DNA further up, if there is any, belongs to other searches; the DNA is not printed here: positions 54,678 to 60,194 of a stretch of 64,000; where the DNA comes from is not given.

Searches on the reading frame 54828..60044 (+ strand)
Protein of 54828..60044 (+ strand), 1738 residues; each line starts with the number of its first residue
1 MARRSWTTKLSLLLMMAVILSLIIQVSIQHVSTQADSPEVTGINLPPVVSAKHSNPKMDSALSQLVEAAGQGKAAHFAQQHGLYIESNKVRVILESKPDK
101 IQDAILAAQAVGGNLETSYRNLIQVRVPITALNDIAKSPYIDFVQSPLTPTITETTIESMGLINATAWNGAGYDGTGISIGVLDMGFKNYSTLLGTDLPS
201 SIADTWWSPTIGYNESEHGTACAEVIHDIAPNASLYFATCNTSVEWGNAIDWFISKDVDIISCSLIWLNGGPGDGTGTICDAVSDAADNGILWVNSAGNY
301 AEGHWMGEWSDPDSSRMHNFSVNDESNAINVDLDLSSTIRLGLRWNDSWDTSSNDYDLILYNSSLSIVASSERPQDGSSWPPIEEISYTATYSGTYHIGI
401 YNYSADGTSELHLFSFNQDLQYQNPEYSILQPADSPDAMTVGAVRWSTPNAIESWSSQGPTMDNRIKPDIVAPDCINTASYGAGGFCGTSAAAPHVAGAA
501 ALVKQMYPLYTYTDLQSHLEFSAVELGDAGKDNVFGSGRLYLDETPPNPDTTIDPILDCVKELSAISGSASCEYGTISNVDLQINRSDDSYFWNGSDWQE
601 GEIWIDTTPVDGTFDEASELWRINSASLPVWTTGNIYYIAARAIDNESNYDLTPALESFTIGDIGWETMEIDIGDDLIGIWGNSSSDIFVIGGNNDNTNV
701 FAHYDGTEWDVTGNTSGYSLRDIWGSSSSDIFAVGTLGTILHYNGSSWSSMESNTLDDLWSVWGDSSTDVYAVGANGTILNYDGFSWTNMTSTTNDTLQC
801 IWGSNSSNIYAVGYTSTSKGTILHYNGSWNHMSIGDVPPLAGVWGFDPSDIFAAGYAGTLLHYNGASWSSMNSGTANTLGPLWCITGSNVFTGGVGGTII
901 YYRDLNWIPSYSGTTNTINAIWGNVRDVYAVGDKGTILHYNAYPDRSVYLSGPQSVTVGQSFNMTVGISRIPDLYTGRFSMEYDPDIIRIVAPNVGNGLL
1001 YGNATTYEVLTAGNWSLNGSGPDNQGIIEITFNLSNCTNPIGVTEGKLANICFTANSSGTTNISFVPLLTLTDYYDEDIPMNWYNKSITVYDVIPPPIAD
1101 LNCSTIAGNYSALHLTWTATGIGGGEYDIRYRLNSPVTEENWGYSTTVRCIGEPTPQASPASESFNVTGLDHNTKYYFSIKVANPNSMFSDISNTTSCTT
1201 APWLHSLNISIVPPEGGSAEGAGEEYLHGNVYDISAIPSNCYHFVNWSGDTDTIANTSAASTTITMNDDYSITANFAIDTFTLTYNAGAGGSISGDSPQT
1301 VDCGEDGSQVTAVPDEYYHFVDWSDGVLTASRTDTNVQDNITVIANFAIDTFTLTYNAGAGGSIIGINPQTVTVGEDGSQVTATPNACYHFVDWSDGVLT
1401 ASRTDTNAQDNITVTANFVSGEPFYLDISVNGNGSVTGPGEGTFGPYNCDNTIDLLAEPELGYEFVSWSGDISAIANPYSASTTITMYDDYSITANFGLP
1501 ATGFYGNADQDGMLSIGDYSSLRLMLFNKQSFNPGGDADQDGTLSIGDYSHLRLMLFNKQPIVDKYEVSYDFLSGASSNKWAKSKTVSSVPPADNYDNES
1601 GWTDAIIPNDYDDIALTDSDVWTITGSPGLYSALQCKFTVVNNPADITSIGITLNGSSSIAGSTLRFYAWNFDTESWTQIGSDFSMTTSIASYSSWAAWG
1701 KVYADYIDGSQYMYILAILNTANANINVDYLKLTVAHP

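Call 55: search_protein_families(library=pfam, proteins=[window:54828-60044:+], max_evalue=0.0001)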
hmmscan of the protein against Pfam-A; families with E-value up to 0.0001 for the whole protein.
window:54828-60044:+ (1738 aa): 4 families
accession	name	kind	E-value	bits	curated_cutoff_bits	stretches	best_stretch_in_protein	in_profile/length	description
PF18998.6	Flg_new_2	-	2.1e-50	169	23.6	4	1208-1278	2-71/73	Divergent InlB B-repeat domain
PF00082.27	Peptidase_S8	-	2.4e-26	93.2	21.8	2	410-538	145-288/288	Subtilase family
PF09479.16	Flg_new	-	1.1e-07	32.3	27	0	1281-1345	1-64/65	Listeria-Bacteroides repeat domain (List_Bact_rpt)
PF00041.27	fn3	-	4.4e-05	24.1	25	0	1100-1191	5-79/84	Fibronectin type III domain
